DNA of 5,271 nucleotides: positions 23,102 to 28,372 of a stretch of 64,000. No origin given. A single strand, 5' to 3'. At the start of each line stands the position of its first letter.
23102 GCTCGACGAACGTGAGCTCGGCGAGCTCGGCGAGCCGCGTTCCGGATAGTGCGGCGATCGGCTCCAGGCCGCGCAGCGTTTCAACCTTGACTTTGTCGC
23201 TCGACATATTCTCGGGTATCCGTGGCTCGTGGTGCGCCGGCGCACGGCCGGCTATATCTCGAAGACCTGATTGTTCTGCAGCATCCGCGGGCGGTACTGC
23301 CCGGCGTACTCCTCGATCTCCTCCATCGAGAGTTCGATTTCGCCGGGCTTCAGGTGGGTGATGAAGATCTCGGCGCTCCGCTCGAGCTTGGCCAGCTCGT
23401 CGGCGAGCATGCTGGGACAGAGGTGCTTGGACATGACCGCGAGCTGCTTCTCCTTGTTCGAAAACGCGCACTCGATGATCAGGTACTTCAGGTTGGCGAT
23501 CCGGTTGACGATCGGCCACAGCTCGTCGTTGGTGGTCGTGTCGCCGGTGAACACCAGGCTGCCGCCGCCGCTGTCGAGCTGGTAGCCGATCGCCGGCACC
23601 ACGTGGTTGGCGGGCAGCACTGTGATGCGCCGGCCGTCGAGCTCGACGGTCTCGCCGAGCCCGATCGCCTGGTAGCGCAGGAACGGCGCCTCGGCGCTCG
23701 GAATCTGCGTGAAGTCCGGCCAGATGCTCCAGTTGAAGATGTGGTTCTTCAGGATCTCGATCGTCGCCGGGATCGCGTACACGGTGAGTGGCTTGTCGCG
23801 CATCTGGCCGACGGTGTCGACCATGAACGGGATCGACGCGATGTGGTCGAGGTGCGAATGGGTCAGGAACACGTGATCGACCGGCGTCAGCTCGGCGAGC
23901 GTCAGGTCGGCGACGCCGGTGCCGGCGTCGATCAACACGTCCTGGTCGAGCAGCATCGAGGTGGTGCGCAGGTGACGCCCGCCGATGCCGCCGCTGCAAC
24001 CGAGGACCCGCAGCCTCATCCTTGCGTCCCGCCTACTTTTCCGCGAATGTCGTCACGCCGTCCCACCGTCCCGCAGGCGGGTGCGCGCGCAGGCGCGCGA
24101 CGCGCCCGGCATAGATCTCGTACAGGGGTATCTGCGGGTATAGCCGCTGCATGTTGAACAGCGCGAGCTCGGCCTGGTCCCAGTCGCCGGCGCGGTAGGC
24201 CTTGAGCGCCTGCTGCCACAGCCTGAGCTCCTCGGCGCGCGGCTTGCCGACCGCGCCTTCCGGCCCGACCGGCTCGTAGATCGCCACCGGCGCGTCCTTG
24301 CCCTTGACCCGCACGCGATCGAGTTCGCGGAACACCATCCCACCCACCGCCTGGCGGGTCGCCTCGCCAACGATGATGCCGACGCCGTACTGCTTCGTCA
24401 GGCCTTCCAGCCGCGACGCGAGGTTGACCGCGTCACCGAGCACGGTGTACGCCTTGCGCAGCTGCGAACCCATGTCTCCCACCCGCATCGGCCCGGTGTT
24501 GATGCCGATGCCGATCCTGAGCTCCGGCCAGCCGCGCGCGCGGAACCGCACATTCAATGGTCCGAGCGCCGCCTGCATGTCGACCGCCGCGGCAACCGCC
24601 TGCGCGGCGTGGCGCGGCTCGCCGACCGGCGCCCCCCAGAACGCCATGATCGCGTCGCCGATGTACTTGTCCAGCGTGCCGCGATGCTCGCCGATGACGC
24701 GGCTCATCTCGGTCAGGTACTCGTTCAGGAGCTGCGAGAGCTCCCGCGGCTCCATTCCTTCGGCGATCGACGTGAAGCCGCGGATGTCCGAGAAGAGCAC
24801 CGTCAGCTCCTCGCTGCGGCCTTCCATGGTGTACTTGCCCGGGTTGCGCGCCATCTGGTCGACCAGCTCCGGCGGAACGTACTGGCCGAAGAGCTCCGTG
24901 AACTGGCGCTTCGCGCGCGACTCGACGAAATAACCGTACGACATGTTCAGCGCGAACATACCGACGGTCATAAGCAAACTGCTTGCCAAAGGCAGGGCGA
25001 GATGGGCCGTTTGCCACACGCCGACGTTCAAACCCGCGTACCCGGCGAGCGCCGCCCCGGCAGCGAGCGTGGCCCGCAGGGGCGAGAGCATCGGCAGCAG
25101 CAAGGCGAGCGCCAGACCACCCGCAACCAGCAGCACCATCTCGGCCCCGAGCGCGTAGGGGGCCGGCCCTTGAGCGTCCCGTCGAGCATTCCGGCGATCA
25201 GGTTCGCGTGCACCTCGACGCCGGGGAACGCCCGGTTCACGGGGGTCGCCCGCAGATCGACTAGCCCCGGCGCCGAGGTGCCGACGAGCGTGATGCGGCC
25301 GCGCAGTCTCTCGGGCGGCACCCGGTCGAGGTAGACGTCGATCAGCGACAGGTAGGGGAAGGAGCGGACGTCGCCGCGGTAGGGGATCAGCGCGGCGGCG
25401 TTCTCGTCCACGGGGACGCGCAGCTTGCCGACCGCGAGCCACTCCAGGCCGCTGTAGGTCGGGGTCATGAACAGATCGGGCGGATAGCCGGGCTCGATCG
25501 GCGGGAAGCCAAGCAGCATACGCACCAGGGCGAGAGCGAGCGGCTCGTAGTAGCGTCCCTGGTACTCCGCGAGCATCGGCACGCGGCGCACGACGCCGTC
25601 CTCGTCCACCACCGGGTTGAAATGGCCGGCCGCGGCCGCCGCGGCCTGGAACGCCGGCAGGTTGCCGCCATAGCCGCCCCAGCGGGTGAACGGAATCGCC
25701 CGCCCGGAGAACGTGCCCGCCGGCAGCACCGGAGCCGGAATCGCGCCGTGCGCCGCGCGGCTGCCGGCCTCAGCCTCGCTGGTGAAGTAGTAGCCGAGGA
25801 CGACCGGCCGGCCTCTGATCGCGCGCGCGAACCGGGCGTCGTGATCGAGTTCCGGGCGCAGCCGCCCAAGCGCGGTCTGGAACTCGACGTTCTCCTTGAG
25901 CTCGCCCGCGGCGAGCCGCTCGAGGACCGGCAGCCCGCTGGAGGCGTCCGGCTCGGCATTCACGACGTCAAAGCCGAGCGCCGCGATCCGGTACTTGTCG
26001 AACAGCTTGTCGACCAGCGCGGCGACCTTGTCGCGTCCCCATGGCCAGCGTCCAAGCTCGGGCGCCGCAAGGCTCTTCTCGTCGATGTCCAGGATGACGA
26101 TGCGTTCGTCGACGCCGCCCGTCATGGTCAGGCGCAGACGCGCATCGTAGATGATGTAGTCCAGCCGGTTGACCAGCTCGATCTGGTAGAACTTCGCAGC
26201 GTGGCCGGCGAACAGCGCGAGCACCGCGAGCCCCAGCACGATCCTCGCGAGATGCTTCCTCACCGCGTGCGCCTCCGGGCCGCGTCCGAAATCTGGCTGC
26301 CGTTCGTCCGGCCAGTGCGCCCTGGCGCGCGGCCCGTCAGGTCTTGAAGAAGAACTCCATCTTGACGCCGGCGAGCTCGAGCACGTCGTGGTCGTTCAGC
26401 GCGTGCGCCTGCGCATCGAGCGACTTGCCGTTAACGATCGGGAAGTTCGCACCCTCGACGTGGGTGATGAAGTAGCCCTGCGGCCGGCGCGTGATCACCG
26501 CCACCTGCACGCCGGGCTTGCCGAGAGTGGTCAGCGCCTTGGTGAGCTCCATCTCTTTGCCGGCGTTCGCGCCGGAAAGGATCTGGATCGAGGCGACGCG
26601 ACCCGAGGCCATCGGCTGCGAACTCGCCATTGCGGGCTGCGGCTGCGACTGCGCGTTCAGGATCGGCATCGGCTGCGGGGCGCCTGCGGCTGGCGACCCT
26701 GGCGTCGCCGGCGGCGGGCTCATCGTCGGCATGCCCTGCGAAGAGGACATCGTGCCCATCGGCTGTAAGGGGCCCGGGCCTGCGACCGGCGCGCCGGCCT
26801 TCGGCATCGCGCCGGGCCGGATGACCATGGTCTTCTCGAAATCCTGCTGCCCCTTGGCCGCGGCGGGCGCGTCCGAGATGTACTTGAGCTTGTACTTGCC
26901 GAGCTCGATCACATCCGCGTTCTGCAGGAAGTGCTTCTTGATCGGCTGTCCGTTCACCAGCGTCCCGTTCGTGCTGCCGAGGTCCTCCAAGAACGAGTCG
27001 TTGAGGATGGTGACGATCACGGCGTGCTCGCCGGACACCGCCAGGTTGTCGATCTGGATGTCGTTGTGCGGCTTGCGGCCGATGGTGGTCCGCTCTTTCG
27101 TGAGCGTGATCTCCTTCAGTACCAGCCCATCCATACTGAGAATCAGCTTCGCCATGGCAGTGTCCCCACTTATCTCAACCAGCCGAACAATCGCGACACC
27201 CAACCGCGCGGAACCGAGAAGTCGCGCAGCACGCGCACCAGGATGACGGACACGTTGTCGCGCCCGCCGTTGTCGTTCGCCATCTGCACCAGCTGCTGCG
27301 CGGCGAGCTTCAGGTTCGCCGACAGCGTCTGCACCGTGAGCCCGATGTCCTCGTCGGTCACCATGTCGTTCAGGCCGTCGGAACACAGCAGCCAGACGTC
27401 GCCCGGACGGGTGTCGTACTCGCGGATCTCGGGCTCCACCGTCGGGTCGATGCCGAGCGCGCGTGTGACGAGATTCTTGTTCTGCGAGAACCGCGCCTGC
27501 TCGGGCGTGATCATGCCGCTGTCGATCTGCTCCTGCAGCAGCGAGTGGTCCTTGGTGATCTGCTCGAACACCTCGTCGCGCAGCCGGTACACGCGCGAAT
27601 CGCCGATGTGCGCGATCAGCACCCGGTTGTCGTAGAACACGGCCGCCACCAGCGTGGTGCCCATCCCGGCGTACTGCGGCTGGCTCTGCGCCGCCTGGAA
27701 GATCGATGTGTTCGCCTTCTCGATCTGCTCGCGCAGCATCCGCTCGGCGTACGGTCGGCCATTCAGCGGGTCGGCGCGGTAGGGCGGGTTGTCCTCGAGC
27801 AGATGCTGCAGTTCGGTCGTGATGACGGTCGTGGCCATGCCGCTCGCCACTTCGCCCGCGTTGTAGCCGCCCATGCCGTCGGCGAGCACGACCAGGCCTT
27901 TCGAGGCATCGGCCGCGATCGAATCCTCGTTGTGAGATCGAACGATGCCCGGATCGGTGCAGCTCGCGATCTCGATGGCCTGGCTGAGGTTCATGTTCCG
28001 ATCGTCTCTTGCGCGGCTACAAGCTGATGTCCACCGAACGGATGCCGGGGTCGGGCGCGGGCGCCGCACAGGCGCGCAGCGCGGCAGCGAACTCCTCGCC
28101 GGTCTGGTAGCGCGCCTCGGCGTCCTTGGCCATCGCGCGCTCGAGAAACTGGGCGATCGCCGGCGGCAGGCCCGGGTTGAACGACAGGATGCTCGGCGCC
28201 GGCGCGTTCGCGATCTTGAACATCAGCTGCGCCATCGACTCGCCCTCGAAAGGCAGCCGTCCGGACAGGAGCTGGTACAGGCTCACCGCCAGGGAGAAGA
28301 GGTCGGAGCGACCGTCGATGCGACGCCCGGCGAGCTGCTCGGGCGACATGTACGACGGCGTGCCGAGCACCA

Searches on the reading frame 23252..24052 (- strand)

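Call 84: search_protein_families(library=pfam, proteins=[window:23252-24052:-], max_evalue=0.0001)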
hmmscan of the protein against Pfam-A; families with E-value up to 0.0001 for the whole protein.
window:23252-24052:- (266 aa): 3 families
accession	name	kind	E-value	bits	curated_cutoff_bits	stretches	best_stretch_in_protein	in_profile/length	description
PF12706.13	Lactamase_B_2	-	3.3e-19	69.7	27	1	39-223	3-190/200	Beta-lactamase superfamily domain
PF02112.21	PDEase_II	-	6e-16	58.9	23.7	1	59-134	84-162/340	cAMP phosphodiesterases class-II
PF00753.33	Lactamase_B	-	7.1e-11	42.9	22.7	1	36-178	15-156/196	Metallo-beta-lactamase superfamily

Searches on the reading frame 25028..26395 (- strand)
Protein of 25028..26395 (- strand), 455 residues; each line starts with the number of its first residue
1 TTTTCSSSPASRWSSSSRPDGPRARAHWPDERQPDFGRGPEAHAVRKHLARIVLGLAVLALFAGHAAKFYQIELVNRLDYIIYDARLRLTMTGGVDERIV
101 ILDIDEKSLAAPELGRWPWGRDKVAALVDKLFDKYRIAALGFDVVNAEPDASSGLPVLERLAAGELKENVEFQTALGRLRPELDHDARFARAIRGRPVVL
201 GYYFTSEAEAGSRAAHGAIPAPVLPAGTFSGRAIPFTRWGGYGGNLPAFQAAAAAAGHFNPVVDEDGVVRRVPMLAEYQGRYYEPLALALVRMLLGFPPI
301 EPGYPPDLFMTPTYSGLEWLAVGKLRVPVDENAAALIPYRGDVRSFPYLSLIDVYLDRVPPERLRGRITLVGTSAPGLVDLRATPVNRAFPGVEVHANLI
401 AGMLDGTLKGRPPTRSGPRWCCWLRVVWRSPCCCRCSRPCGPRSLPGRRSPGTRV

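Call 28: search_protein_families(library=pfam, proteins=[window:25028-26395:-], max_evalue=0.0001)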
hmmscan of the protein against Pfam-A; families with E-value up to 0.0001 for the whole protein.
window:25028-26395:- (455 aa): 1 family
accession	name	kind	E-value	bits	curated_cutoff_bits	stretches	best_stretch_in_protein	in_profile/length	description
PF05226.16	CHASE2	-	7.1e-55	186.8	26.3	1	62-424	7-246/257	CHASE2 domain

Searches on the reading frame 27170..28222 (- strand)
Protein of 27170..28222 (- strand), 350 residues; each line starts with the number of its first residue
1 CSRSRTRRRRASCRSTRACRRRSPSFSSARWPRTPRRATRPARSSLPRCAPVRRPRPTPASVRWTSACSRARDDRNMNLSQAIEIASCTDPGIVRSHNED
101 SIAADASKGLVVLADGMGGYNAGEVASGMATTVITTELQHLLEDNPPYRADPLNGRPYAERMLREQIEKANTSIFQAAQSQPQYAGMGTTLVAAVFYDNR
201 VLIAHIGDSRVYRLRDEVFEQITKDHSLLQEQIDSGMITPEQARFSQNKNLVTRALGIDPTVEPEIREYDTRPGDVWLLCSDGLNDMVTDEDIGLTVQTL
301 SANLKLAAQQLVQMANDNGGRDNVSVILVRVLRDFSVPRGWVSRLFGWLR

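Call 28: search_protein_families(library=pfam, proteins=[window:27170-28222:-], max_evalue=0.0001)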
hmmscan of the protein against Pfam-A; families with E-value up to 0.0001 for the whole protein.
window:27170-28222:- (350 aa): 3 families
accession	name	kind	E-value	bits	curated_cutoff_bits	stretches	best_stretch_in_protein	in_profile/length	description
PF13672.11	PP2C_2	-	7.7e-17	62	24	1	96-292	10-182/209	Protein phosphatase 2C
PF00481.26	PP2C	-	2.6e-10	40.8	20.3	1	101-324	28-255/255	Protein phosphatase 2C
PF07228.17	SpoIIE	-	4.9e-08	33.6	25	1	254-331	103-191/192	Stage II sporulation protein E (SpoIIE)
